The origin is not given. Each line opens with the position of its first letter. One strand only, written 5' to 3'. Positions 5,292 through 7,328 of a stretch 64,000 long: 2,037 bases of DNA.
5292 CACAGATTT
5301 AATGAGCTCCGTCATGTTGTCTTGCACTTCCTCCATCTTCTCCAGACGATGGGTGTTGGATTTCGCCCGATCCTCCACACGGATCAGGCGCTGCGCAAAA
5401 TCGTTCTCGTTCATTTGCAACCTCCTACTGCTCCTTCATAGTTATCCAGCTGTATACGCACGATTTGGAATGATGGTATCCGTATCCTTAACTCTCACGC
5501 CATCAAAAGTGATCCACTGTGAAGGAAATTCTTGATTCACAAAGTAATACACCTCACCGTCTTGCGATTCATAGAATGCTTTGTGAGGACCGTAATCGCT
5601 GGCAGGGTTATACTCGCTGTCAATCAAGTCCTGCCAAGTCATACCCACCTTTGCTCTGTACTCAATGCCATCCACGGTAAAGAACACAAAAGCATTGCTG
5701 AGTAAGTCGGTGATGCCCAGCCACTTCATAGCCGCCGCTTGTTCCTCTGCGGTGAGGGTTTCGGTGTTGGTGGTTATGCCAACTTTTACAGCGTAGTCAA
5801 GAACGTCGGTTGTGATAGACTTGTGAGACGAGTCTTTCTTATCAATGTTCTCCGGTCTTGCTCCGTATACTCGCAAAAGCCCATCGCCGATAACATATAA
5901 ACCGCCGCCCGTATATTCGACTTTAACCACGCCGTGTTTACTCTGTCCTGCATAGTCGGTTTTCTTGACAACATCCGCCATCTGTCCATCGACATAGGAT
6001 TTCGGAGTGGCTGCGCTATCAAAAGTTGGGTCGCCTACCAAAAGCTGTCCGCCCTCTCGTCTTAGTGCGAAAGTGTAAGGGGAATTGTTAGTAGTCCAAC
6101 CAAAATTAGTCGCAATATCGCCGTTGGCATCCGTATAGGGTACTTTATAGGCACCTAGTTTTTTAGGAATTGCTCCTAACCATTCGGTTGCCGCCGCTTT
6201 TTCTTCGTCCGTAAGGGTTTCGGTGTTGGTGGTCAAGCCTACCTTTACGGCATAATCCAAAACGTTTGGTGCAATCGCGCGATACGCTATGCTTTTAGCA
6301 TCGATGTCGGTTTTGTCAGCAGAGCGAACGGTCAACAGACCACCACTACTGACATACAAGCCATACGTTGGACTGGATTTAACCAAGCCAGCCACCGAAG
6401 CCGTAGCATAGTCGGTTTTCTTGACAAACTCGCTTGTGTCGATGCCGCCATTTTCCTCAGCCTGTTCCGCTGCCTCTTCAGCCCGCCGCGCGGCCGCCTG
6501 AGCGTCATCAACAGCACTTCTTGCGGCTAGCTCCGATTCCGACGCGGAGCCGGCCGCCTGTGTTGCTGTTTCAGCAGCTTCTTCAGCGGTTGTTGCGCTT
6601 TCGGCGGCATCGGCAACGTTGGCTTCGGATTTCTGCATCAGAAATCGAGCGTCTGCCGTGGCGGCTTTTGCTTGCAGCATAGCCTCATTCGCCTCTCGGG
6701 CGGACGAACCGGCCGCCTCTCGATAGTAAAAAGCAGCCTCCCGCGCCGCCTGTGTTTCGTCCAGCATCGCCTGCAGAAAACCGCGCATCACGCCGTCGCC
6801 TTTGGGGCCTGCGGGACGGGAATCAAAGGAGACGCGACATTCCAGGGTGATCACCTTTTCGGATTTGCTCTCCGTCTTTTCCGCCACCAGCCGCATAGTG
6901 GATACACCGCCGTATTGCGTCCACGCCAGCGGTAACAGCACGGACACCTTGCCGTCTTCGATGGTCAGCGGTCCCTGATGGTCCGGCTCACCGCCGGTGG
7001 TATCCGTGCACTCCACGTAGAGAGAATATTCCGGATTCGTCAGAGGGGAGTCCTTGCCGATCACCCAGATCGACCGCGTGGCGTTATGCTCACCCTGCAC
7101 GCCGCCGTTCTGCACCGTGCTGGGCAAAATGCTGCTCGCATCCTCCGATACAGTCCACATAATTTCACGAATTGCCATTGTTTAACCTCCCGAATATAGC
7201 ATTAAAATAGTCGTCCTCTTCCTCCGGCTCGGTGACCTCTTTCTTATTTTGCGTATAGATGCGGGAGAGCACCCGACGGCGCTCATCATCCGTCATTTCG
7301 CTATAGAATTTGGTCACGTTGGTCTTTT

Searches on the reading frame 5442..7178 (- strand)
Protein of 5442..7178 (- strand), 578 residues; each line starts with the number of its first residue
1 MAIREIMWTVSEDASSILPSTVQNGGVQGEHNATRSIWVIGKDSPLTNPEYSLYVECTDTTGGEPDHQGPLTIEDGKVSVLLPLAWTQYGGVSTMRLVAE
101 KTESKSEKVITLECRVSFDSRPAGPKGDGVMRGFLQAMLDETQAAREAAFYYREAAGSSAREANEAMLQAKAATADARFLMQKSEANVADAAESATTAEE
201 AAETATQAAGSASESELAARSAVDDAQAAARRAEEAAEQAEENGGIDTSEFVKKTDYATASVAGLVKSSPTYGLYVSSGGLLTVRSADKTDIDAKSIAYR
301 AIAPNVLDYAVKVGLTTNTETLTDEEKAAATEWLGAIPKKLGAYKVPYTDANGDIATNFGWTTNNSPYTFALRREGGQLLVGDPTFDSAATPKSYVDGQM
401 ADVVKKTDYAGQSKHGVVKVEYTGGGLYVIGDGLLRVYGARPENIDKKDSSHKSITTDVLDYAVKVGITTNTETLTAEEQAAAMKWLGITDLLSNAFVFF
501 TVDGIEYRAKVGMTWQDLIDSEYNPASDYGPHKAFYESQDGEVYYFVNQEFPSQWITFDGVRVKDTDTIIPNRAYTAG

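Call 24: search_protein_families(library=ncbifam, proteins=[window:5442-7178:-], max_evalue=0.01)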
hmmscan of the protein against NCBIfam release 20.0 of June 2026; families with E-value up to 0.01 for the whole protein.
window:5442-7178:- (578 aa): 0 families

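Call 25: search_protein_families(library=pfam, proteins=[window:5442-7178:-], max_evalue=0.01)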
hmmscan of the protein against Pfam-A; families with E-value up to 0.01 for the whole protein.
window:5442-7178:- (578 aa): 0 families

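Call 28: search_protein_families(library=phrogs, proteins=[window:5442-7178:-], max_evalue=0.001)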
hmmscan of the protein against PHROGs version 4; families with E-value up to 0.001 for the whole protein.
window:5442-7178:- (578 aa): 1 family
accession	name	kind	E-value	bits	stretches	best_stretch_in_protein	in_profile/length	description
phrog_3279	-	tail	0.0001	23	1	115-243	76-203/396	tail fiber protein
